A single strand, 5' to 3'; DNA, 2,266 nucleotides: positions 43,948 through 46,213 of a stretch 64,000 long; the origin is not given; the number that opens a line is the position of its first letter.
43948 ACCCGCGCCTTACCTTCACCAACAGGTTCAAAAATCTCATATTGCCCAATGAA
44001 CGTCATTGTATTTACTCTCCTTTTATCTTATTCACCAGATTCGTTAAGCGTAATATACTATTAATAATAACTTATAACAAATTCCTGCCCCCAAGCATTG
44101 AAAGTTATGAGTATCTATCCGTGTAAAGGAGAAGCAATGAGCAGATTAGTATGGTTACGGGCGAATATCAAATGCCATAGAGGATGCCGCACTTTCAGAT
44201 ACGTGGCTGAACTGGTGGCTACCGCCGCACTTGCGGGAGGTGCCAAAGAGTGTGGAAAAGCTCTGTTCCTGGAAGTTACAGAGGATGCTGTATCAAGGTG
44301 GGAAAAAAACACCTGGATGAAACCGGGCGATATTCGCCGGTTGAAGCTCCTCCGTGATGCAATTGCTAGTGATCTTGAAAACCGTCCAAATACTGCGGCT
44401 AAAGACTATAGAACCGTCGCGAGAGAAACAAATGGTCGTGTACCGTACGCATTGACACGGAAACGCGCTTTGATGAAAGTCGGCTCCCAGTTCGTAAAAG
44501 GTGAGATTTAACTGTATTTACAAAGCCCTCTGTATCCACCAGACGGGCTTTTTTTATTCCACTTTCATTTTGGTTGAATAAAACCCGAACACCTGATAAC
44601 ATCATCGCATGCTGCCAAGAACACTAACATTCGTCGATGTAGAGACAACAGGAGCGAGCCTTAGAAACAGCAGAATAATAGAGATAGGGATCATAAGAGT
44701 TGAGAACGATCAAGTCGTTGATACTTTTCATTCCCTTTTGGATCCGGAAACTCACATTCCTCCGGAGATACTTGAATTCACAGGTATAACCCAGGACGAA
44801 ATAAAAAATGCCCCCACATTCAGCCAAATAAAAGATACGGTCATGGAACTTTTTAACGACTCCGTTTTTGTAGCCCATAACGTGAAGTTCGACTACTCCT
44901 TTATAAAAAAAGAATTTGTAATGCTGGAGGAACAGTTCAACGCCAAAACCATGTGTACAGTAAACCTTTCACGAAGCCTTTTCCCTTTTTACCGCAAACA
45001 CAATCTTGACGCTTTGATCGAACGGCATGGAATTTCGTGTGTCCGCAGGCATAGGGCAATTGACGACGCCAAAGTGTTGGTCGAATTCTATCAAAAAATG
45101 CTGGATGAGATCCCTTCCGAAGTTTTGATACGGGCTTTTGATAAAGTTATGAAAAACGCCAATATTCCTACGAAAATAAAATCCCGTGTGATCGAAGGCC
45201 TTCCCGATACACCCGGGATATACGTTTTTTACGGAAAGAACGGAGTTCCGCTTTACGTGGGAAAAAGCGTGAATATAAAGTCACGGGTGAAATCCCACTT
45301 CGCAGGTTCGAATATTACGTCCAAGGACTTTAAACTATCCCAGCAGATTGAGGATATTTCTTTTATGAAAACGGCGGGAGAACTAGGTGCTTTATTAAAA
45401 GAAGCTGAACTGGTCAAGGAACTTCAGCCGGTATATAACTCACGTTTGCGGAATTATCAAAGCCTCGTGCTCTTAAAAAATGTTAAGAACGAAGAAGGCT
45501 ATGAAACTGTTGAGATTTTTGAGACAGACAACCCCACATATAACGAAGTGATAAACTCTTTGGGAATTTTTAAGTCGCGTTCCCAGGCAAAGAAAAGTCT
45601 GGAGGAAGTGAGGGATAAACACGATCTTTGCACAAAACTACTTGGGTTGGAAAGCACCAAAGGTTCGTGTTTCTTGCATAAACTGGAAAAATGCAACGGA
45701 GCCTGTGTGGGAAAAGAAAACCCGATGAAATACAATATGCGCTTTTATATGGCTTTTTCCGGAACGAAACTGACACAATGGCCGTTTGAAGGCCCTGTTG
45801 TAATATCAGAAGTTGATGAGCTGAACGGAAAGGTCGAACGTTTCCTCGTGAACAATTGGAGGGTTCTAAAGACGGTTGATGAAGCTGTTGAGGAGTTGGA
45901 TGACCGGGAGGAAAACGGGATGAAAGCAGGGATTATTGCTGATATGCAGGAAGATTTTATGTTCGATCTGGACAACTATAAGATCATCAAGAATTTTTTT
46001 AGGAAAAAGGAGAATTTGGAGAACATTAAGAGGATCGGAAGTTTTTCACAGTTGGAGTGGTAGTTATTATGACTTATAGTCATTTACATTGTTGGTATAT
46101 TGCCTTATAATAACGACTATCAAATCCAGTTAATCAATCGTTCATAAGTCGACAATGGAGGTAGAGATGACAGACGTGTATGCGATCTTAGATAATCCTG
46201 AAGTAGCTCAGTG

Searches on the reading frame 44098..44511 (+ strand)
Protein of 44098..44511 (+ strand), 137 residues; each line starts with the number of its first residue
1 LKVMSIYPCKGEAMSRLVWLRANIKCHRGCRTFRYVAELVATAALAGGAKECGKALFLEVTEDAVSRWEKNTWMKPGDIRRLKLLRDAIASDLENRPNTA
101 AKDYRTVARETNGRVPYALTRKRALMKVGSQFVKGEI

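Call 56: search_protein_families(library=phrogs, proteins=[window:44098-44511:+], max_evalue=0.1)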
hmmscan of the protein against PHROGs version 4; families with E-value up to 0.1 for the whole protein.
window:44098-44511:+ (137 aa): 1 family
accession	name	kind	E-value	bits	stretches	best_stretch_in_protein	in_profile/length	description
phrog_19361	-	unknown function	0.02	15.9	1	70-90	21-41/61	-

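Call 60: search_protein_families(library=ncbifam, proteins=[window:44098-44511:+], max_evalue=0.01)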
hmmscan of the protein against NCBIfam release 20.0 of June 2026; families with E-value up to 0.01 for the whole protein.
window:44098-44511:+ (137 aa): 0 families

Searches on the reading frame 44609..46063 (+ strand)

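Call 9: search_protein_families(library=pfam, proteins=[window:44609-46063:+], max_evalue=0.001)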
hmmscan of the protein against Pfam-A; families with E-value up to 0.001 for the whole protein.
window:44609-46063:+ (484 aa): 4 families
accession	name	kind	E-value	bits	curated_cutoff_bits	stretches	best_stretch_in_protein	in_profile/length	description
PF00929.31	RNase_T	-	2.9e-35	122.7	24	1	8-160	2-163/164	Exonuclease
PF01541.30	GIY-YIG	-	2e-06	28.4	22.6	1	203-274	3-74/78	GIY-YIG catalytic domain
PF01612.26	DNA_pol_A_exo1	-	0.00027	21.2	23.6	0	9-139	25-126/173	3'-5' exonuclease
PF13482.12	RNase_H_2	-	0.00087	19.7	22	0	8-108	2-79/165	RNase_H superfamily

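Call 33: search_protein_families(library=padloc, proteins=[window:44609-46063:+], max_evalue=0.1)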
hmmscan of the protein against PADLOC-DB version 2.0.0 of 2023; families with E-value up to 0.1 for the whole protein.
window:44609-46063:+ (484 aa): 7 families
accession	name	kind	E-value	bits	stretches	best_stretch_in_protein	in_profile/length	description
PDLC01247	DEDDh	-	4e-38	129.2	1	8-162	2-139/139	"CAS-I,CAS-II,CAS-III,CAS-IV,CAS-V,CAS-VI; associated"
PDLC05027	PDC-S48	-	1.3e-36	124.6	1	6-179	6-181/411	-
PDLC05028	PDC-S48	-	1.2e-31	107.9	1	5-182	17-197/512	-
PDLC00753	Effector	-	1.1e-06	26.6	1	9-166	11-178/184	Exonuclease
PDLC03817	RTasSbcB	-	0.0041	14.2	1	7-103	3-108/436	DRT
PDLC03802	RTasHel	-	0.0044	13.9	1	5-193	400-528/675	DRT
PDLC04923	PDC-S14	-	0.02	11.9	1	201-241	70-110/320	-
